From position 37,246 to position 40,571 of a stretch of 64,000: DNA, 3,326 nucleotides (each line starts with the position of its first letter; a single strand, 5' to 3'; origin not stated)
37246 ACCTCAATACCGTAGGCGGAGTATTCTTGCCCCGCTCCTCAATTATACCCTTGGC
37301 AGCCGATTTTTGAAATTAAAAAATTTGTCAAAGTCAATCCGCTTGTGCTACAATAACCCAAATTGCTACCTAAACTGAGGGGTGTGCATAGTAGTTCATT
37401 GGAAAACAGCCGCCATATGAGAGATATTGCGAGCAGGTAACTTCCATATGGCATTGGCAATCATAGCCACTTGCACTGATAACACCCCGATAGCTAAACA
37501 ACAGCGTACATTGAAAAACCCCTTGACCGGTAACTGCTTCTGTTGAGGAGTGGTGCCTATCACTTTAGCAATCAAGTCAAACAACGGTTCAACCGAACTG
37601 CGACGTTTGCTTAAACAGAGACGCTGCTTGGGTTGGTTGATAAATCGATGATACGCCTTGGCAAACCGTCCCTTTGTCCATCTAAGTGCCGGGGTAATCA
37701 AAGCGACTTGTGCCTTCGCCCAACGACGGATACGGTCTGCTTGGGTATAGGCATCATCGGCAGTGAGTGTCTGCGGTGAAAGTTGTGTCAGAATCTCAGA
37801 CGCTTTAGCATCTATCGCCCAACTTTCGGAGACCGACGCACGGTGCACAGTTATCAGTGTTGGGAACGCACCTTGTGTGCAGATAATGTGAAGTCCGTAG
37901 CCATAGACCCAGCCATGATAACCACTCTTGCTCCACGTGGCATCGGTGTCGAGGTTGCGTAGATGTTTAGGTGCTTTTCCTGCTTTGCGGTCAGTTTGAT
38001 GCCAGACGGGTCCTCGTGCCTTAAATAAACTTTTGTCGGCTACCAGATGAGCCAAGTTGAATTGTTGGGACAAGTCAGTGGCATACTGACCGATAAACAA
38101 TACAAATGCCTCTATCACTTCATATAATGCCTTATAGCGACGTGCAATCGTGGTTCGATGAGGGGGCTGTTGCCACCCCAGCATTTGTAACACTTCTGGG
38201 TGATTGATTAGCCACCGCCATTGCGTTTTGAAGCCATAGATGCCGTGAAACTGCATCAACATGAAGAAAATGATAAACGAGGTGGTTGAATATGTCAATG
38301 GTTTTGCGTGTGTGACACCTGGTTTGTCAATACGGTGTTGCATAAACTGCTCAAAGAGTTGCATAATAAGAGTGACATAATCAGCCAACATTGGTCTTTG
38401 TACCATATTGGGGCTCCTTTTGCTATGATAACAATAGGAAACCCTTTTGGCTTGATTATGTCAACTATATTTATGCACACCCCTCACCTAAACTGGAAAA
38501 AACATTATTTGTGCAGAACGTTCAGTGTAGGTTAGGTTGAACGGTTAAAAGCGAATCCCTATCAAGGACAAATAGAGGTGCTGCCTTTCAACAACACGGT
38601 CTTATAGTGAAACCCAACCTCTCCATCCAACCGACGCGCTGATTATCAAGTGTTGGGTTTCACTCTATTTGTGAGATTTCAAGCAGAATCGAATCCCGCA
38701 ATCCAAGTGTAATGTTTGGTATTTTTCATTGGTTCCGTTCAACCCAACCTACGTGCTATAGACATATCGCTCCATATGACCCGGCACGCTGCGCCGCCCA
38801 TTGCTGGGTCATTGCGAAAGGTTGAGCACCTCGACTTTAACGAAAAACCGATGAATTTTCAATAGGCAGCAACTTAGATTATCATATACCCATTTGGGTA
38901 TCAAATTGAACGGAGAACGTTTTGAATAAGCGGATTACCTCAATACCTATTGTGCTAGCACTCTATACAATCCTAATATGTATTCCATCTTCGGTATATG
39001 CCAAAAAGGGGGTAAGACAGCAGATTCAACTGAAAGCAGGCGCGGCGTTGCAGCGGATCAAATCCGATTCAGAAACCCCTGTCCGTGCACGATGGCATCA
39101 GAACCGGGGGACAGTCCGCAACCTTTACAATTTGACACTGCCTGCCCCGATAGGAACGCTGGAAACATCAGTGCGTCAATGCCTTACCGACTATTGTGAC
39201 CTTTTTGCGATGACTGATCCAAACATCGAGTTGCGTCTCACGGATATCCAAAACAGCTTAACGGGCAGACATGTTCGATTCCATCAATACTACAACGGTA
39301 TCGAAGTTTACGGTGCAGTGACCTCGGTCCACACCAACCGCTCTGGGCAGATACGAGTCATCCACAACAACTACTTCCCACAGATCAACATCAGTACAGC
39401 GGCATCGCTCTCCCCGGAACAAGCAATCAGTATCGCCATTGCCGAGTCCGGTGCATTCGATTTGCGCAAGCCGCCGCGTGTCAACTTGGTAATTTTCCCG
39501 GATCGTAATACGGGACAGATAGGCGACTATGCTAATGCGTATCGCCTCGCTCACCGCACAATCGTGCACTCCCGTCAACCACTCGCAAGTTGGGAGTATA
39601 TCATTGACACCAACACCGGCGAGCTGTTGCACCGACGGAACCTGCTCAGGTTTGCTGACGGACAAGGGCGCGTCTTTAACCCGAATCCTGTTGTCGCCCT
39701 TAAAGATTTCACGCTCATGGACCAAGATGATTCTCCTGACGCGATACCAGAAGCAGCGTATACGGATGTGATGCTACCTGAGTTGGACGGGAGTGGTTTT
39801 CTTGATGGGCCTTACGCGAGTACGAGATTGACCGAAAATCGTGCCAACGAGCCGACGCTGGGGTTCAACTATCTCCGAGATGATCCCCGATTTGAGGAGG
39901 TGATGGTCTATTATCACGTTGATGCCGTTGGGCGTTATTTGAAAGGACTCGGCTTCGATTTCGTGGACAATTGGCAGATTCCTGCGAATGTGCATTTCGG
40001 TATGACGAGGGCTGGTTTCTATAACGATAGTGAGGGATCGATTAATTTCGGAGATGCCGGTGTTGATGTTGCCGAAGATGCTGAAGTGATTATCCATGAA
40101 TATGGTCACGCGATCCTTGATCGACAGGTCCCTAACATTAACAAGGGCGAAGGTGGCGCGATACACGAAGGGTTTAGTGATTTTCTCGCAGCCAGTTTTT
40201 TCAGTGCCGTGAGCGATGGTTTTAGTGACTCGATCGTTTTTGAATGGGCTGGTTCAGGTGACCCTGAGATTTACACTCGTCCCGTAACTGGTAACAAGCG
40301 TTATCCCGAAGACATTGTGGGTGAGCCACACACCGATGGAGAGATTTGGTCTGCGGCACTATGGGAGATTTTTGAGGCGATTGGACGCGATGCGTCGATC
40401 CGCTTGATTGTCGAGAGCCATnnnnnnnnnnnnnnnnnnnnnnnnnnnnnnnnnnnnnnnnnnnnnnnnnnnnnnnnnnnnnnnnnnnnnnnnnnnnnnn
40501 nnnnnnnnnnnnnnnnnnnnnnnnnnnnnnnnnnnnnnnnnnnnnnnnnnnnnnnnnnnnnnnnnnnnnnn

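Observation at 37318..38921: IS4/IS5-like element inserted between a duplicated consensus promoter and the protease gene; long structured leader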

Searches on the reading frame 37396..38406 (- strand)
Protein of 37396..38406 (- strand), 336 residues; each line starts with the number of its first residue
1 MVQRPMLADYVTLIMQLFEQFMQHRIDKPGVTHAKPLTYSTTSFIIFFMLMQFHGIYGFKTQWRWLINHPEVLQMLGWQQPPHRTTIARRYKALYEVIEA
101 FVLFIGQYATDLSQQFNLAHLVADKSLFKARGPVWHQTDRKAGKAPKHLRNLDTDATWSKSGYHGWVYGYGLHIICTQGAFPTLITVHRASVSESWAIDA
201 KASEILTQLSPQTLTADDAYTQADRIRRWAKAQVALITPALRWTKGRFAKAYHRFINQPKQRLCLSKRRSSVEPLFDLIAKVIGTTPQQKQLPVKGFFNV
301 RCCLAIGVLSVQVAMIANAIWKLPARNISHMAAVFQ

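Call 5: search_protein_families(library=pfam, proteins=[window:37396-38406:-], max_evalue=0.01)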
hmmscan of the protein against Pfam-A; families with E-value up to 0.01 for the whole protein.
window:37396-38406:- (336 aa): 2 families
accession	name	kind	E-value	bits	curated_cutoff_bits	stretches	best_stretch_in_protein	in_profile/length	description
PF01609.27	DDE_Tnp_1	-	7.5e-07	29.5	23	1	123-277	9-168/200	Transposase DDE domain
PF13612.12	DDE_Tnp_1_3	-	0.00012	22.6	27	1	152-279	29-141/155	Transposase DDE domain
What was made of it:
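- Checked: The transposase ORF is 37396-38406 on the minus strand (336 aa; PF01609, 29.5 bits against a cut-off of 23; call 5).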

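Call 14: search_protein_families(library=ncbifam, proteins=[window:37396-38406:-], max_evalue=0.01)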
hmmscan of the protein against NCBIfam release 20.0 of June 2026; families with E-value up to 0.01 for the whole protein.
window:37396-38406:- (336 aa): 3 families
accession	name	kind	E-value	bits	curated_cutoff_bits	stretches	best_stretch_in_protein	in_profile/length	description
NF033520.1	transpos_IS982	equivalog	2.3e-09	37.2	130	1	150-280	93-212/243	IS982 family transposase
NF033551.1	transpos_IS1182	equivalog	2.7e-07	29.8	270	1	141-266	239-371/488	IS1182 family transposase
NF033581.1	transpos_IS5_4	equivalog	0.00015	21.2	140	1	144-281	137-256/285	IS5 family transposase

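Call 15: find_encoding_contigs(protein=window:37396-38406:-, flank=3000, max_places=10)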
Protein window:37396-38406:- (336 aa): 1 contig read that carries it; 1 place shown.
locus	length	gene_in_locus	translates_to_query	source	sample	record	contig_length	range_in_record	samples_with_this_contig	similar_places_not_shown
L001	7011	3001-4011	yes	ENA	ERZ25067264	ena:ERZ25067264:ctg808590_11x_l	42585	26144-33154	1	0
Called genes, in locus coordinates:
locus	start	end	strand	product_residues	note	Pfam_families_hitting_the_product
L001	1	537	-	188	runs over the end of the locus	PF28438:RelA_RIS, PF10007:DUF2250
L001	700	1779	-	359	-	PF02729:OTCace_N, PF00185:OTCace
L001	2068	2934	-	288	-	-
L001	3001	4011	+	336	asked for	PF01609:DDE_Tnp_1 (weak)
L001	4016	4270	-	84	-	-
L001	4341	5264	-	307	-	PF01180:DHO_dh, PF01207:Dus (weak), PF03060:NMO (weak)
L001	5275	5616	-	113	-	PF01329:Pterin_4a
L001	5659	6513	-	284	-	PF10418:DHODB_Fe-S_bind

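Call 66: find_homologous_proteins(query=window:37396-38406:-, max_evalue=0.00001)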
Query window:37396-38406:- (336 aa): 1569 proteins with E <= 0.00001 among 2148 candidates; the best 120 are listed.
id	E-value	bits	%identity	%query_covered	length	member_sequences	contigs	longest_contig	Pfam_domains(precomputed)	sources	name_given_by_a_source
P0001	2.0e-227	772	99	100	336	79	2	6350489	PF01609.28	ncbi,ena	-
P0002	2.4e-204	696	90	100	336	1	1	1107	PF01609.28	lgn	-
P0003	6.2e-200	682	89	100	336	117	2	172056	PF01609.28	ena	-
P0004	2.5e-192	657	85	100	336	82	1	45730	PF01609.28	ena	-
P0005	6.5e-190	649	90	94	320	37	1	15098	PF01609.28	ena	-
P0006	3.8e-186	636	82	100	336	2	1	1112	PF01609.28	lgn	-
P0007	4.4e-186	636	83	100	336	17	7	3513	PF01609.28,PF13612.13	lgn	-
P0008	4.7e-186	636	82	100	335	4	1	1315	PF01609.28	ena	-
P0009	4.2e-185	633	82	100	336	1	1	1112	PF01609.28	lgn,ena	-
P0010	7.2e-185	632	82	100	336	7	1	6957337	PF01609.28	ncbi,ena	-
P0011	7.4e-181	619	80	100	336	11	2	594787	PF01609.28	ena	-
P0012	8.9e-180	615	81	100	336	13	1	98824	PF01609.28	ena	-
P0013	3.5e-178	610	79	100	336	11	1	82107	PF01609.28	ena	-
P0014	7.5e-178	609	80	100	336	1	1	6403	PF01609.28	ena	-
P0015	2.2e-176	604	79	100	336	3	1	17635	-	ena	-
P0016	1.2e-168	579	81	94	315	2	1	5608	PF01609.28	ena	-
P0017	5.6e-168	577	79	96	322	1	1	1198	PF01609.28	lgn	-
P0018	3.4e-148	512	65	100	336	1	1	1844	PF01609.28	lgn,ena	-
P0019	5.4e-148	511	66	100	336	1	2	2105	PF01609.28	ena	-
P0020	2.4e-147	509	66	100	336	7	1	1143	PF01609.28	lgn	-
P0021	4.7e-147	508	66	100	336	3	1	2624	PF01609.28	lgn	-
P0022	4.6e-146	505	67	100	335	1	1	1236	PF01609.28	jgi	jgi:hypothetical protein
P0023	1.2e-144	500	65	100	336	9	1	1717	PF01609.28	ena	-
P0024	1.6e-144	500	65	100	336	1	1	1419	PF01609.28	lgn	-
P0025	2.7e-144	499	65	100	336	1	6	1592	PF01609.28,PF13612.13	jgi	jgi:hypothetical protein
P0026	2.8e-144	499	66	100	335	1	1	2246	PF01609.28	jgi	jgi:hypothetical protein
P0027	3.5e-144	498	65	100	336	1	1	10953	PF01609.28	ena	-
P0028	6.5e-143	494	65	100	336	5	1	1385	PF01609.28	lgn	-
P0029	1.0e-142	494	65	100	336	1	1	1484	PF01609.28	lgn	-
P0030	1.3e-142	493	65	100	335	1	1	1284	PF01609.28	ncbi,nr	ncbi:MAG: hypothetical protein D6740_13525 [Alphaproteobacteria bacterium]|nr:MAG: hypothetical prot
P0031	2.2e-142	493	63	100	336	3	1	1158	PF01609.28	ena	-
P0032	2.3e-142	492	64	100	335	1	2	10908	PF01609.28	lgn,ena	-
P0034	2.5e-142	492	64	100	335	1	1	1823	PF01609.28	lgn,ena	-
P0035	3.7e-142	492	64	100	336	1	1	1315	PF01609.28,PF13612.13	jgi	jgi:hypothetical protein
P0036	2.0e-141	489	64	100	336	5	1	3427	PF01609.28,PF13612.13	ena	-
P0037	5.0e-141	488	63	100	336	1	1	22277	PF01609.28,PF13612.13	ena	-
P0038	6.1e-141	488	63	100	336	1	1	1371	PF01609.28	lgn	-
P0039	8.6e-141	487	65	100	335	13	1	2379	PF01609.28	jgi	jgi:hypothetical protein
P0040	1.1e-140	487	64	100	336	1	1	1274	PF01609.28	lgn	-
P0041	1.2e-140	487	65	100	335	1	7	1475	PF01609.28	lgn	-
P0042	1.8e-140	486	64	100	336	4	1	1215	PF01609.28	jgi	jgi:hypothetical protein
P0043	2.1e-140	486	64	100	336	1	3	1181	PF01609.28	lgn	-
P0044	2.6e-140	486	64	100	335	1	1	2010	PF01609.28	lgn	-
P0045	4.2e-140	485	64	100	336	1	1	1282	PF01609.28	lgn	-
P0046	4.2e-140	485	63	100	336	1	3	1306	PF01609.28,PF13612.13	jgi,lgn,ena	-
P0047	5.9e-140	485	63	100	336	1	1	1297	PF01609.28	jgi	-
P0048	6.5e-140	484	64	100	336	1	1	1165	PF01609.28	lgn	-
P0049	1.1e-139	484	63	100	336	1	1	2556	PF01609.28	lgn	-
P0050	1.8e-139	483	63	100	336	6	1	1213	PF01609.28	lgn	-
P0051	2.3e-139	483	62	100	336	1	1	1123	PF01609.28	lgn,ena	-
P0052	1.7e-138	480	64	100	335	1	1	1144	PF01609.28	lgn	-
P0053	2.2e-138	479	62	100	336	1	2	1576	PF01609.28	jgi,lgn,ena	-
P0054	3.0e-138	479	62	100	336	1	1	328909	PF01609.28,PF13612.13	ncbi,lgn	-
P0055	5.0e-138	478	84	74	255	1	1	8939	PF01609.28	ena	-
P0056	2.3e-137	476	63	100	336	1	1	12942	PF01609.28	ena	-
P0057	5.2e-137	475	62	100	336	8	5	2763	PF01609.28,PF13612.13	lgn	-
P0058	2.9e-136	472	63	100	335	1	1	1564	PF01609.28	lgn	-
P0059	1.5e-135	470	62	100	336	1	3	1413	PF01609.28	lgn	-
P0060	1.6e-135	470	62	100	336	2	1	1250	PF01609.28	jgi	jgi:hypothetical protein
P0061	1.6e-135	470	61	100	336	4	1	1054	PF01609.28,PF13612.13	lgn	-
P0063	1.8e-134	467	61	99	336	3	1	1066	PF01609.28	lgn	-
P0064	7.4e-134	465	61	99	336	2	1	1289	PF01609.28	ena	-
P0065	8.0e-134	464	62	99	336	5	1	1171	PF01609.28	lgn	-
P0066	9.1e-134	464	59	99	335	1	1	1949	PF01609.28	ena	-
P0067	1.7e-133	463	61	100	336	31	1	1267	PF01609.28,PF13612.13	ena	-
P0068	2.5e-133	463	61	100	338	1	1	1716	PF01609.28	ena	-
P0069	4.7e-133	462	60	100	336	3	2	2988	PF01609.28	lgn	-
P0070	2.4e-132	460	59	99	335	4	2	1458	PF01609.28,PF13612.13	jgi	jgi:hypothetical protein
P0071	2.9e-132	459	60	100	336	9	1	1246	PF01609.28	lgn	-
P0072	4.8e-132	459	61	100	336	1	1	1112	PF01609.28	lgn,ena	-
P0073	7.0e-132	458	60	100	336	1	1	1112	PF01609.28,PF13612.13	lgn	-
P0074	7.6e-132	458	61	99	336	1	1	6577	PF01609.28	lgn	-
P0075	4.3e-131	455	61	99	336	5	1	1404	PF01609.28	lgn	-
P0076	4.3e-131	455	61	100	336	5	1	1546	PF01609.28,PF13612.13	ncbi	-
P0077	8.1e-131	455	61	96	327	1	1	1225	PF01609.28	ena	-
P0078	1.2e-130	454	86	69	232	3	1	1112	PF01609.28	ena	-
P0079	1.5e-130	454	60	99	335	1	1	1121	PF01609.28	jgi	jgi:hypothetical protein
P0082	4.1e-130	452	60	99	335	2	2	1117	PF01609.28,PF13612.13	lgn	-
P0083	5.0e-130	452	58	99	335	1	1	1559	PF01609.28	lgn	-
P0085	9.9e-130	451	59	99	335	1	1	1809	PF01609.28,PF13612.13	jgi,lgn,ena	-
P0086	1.0e-129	451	59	100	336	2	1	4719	PF01609.28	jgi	-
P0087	1.2e-128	447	59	100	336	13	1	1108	PF01609.28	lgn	-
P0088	3.1e-128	446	60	100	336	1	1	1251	PF01609.28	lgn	-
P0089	4.0e-128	446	58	100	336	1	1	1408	PF01609.28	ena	-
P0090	4.1e-128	446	59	99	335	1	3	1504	PF01609.28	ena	-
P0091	6.2e-128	445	58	99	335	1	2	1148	PF01609.28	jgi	jgi:hypothetical protein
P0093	1.1e-127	444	58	99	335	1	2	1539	PF01609.28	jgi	jgi:hypothetical protein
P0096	1.8e-127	444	58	99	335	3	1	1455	PF01609.28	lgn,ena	-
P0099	7.3e-127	442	58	99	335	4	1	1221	PF01609.28,PF13612.13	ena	-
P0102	3.3e-126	439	65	85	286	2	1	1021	PF01609.28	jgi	jgi:hypothetical protein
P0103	5.2e-126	439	57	99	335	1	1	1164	PF01609.28,PF13612.13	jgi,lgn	-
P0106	2.7e-125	436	56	99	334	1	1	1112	-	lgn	-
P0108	4.2e-125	436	58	99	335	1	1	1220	PF01609.28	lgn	-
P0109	6.0e-125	435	58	99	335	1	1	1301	PF01609.28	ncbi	-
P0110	6.8e-125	435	58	99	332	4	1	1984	PF01609.28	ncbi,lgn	-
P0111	7.3e-125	435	56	99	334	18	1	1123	PF01609.28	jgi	jgi:hypothetical protein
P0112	1.0e-124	434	67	86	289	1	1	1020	PF01609.28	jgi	jgi:hypothetical protein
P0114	1.1e-124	434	58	99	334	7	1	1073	PF01609.28,PF13612.13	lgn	-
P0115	1.5e-124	434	58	99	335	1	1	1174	PF01609.28,PF13612.13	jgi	jgi:hypothetical protein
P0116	2.3e-124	433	57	99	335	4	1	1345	PF01609.28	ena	-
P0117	2.6e-124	433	56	99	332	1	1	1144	PF01609.28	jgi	jgi:hypothetical protein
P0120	4.5e-124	432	57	99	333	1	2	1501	PF01609.28,PF13612.13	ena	-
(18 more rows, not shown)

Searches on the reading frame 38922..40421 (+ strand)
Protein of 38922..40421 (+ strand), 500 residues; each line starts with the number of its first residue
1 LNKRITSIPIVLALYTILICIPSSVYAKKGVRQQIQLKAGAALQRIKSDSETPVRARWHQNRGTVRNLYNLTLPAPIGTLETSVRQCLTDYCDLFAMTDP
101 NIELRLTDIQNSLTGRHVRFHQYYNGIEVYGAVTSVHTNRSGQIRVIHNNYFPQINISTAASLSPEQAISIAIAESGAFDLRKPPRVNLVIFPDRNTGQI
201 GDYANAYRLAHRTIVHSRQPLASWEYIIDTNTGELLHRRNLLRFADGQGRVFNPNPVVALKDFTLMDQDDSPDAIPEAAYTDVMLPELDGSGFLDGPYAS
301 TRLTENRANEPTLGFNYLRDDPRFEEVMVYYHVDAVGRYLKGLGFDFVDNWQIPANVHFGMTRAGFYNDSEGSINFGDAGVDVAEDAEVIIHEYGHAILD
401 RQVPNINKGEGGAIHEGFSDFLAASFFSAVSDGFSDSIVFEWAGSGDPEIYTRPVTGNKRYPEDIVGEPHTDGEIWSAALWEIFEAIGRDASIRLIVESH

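Call 74: find_homologous_proteins(query=window:38922-40421:+, max_evalue=1e-50)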
Query window:38922-40421:+ (500 aa): 232 proteins with E <= 1e-50 among 8000 candidates; the best 120 are listed.
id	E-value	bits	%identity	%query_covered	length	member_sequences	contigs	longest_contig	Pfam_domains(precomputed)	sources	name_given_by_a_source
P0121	0.0e+0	1017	87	100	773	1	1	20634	PF04151.22,PF02128.22,PF07504.20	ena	-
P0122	2.1e-259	879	76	100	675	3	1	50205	PF02128.22,PF07504.20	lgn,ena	-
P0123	2.1e-209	714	88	72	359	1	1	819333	PF07504.20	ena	-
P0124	6.3e-206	703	80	76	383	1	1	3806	PF07504.20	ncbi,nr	ncbi:MAG: hypothetical protein OXT74_11930, partial [Candidatus Poribacteria bacterium]|nr:hypotheti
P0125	4.1e-174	598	83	64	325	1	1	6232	PF07504.20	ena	-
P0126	4.7e-168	578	79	64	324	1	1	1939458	PF07504.20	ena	-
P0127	2.9e-166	572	88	56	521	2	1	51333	PF02128.22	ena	-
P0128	3.1e-163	562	75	66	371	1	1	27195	PF02128.22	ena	-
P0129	6.6e-140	485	77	56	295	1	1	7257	PF01447.25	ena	-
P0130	1.2e-99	352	90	35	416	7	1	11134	PF02128.22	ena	-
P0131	1.3e-96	342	64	51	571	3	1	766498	PF04151.22,PF02128.22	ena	-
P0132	4.0e-93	331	63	51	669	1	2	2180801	PF04151.22,PF02128.22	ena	-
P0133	1.8e-86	309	59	51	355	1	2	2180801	PF02128.22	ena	-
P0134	4.4e-83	298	39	91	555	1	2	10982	PF02128.22,PF07504.20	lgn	-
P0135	1.7e-82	296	37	89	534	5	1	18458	PF02128.22,PF07504.20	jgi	jgi:Zn-dependent metalloprotease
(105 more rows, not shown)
